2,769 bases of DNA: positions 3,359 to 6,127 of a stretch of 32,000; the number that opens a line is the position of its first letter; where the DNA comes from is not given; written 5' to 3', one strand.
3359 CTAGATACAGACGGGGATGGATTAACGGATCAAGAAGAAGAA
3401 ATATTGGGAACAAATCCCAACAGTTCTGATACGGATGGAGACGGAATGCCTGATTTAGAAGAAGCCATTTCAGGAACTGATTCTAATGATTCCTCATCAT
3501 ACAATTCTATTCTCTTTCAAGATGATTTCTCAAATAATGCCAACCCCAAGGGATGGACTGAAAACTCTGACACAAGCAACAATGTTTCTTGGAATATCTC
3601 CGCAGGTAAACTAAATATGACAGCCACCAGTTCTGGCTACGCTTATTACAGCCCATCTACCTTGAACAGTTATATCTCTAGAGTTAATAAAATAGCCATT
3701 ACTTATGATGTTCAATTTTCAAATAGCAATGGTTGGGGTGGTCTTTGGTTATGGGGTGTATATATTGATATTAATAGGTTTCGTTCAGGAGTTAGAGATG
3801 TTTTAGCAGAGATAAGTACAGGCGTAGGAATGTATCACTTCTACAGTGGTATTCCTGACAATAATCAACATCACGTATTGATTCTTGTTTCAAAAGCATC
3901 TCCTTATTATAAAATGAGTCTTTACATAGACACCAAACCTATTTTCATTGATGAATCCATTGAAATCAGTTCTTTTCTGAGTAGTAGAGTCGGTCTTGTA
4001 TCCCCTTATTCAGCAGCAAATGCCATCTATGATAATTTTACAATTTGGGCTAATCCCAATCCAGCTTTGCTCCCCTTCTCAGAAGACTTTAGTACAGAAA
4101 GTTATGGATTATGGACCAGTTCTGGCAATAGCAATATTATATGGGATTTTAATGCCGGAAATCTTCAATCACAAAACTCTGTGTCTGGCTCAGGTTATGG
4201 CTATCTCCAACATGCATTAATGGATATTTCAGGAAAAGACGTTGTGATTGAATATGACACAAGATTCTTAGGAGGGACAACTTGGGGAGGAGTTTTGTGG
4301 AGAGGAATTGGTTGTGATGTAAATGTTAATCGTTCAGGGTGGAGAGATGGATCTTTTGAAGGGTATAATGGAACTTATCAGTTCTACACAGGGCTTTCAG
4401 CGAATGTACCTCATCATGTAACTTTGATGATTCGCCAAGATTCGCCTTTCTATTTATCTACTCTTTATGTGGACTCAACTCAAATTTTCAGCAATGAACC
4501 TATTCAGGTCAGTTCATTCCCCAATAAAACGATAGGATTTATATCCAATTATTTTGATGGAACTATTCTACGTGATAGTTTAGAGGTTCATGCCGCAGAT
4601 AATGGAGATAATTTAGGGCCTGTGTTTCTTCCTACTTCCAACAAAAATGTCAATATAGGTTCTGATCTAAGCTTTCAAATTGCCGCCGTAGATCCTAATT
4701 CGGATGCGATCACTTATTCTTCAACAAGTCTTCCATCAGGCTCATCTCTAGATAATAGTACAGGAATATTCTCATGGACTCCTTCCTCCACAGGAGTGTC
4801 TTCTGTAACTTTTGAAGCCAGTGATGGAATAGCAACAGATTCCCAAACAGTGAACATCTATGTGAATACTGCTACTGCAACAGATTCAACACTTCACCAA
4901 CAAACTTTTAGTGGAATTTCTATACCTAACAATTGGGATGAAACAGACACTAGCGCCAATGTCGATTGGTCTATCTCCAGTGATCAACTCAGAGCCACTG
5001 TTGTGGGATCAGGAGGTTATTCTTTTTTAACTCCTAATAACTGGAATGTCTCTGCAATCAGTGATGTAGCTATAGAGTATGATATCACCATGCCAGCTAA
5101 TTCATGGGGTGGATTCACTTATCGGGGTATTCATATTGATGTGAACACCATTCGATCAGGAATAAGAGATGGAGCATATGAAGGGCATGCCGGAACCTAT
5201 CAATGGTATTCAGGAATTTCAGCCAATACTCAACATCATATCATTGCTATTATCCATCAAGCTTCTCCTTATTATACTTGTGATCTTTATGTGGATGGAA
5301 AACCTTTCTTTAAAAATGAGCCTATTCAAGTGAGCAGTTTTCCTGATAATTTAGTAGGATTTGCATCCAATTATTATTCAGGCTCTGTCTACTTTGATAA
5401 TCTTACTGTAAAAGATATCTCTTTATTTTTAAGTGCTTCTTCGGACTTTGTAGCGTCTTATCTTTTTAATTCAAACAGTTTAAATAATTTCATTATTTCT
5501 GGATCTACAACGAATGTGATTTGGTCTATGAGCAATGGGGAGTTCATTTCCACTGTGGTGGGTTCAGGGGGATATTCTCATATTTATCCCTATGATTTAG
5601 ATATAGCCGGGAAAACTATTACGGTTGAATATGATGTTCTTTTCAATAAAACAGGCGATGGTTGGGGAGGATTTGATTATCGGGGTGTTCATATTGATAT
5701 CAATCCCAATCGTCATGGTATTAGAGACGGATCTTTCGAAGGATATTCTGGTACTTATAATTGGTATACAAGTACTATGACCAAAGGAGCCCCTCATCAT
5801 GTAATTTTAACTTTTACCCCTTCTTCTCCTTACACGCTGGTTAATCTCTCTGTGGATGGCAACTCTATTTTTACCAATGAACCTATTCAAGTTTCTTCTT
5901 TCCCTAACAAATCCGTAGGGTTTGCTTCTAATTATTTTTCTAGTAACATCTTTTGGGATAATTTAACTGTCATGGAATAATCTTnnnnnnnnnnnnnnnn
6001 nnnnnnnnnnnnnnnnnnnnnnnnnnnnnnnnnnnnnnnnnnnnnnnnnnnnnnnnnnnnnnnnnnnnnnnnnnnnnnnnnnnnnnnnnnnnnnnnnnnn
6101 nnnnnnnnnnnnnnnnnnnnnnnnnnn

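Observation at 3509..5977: Four-fold ~175-aa module with an invariant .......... core, conserved at protein but not DNA level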

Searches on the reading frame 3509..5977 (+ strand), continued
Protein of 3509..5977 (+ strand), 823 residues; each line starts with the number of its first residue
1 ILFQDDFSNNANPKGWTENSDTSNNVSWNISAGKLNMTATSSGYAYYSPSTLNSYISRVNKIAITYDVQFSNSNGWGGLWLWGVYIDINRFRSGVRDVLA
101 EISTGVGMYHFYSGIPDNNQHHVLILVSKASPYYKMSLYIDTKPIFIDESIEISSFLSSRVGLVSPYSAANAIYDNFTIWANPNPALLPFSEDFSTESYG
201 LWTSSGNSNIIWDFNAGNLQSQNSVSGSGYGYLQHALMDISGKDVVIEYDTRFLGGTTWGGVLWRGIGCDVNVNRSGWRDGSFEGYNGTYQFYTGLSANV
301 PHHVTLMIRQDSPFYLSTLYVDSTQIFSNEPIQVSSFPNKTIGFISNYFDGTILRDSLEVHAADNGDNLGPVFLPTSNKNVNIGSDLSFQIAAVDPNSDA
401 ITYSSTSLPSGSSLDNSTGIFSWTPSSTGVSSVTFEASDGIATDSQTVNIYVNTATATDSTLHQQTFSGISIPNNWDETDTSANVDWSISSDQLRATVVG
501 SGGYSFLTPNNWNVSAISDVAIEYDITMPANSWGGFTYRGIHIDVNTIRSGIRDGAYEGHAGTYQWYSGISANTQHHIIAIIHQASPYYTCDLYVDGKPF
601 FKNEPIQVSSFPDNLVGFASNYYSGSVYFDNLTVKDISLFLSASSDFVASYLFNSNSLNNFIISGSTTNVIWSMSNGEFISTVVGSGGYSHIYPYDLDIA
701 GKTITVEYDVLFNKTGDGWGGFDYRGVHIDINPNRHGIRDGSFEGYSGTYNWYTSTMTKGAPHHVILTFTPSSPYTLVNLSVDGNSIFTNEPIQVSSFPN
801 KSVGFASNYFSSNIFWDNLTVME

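Call 84: search_protein_families(library=pfam, proteins=[L002:3026-12475:+, L008:3254-12982:+], max_evalue=0.0001)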
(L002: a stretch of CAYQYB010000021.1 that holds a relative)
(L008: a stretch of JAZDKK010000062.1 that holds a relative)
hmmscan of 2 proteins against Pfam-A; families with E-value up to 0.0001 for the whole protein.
L002:3026-12475:+ (3150 aa): 6 families
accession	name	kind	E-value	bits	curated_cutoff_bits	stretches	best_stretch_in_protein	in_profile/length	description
PF13385.13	Laminin_G_3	-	1.9e-22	80.5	27.6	1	1674-1831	1-150/151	Concanavalin A-like lectin/glucanases superfamily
PF13360.13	PQQ_2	-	1.2e-20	74.6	27.6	2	1054-1196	4-142/233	Outer membrane protein assembly factor BamB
PF02449.21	Glyco_hydro_42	-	3.7e-17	63.2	21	1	102-282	8-184/376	Beta-galactosidase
PF14870.12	PSII_BNR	-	4.8e-15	56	27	1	3010-3085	20-98/303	Photosynthesis system II assembly factor YCF48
PF13570.13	Beta-prop_ACSF4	-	1.7e-12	47.8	133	1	1052-1305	28-265/329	Beta-alanine-activating enzyme, beta-propeller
PF01373.23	Glyco_hydro_14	-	5.1e-08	32.7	27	1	103-162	14-73/402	Glycosyl hydrolase family 14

L008:3254-12982:+ (3243 aa): 4 families
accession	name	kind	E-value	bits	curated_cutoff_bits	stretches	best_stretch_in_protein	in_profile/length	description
PF20773.4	InhA-like_MAM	-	7.2e-29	101.1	26.9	3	1448-1599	35-188/191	Immune inhibitor A-like, MAM domain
PF02449.21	Glyco_hydro_42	-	6.8e-19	68.9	21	1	157-335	11-186/376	Beta-galactosidase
PF01373.23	Glyco_hydro_14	-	6.1e-10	39.1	27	1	155-214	15-74/402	Glycosyl hydrolase family 14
PF06439.18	3keto-disac_hyd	-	3.2e-08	34.3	26.8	1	1741-1899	6-171/187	3-keto-disaccharide hydrolase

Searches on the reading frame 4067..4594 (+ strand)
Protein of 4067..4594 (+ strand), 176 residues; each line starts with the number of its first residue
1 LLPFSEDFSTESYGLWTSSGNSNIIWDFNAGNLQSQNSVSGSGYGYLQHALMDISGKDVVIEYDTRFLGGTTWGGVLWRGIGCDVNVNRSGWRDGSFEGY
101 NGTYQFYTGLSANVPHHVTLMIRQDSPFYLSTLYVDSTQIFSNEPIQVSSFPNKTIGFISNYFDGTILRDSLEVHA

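Call 9: search_protein_families(library=pfam, proteins=[window:4067-4594:+], max_evalue=10)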
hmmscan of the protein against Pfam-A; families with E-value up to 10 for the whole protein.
window:4067-4594:+ (176 aa): 1 family
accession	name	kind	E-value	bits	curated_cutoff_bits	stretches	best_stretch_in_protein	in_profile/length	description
PF09299.17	Mu-transpos_C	-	0.031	14.7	21.7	1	39-68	17-46/61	Mu transposase, C-terminal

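Call 12: search_protein_families(library=ncbifam, proteins=[window:4067-4594:+], max_evalue=1)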
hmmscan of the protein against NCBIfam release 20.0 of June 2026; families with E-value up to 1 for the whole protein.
window:4067-4594:+ (176 aa): 1 family
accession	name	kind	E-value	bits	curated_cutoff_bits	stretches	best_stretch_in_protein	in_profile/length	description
NF009952.0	PRK13417.1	equivalog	0.027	13.8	531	1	103-175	83-153/352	F0F1 ATP synthase subunit A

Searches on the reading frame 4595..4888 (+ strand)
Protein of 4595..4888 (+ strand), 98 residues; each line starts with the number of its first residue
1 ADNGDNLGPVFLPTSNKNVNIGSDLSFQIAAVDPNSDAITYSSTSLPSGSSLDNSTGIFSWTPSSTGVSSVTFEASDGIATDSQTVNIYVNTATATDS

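Call 9: search_protein_families(library=pfam, proteins=[window:4595-4888:+], max_evalue=10)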
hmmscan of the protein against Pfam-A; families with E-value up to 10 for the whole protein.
window:4595-4888:+ (98 aa): 3 families
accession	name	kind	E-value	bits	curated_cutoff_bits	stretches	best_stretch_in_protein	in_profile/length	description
PF05345.18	He_PIG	-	3e-13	50.5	24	1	9-90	2-95/96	Putative Ig domain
PF00801.26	PKD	-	0.0017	18.8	23.5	1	17-90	9-80/80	PKD domain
PF24908.1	Ig_SIBA-E_2nd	-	0.002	18.7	27.8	1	18-77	9-74/117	Integrin beta-like protein A-E, second Ig-like domain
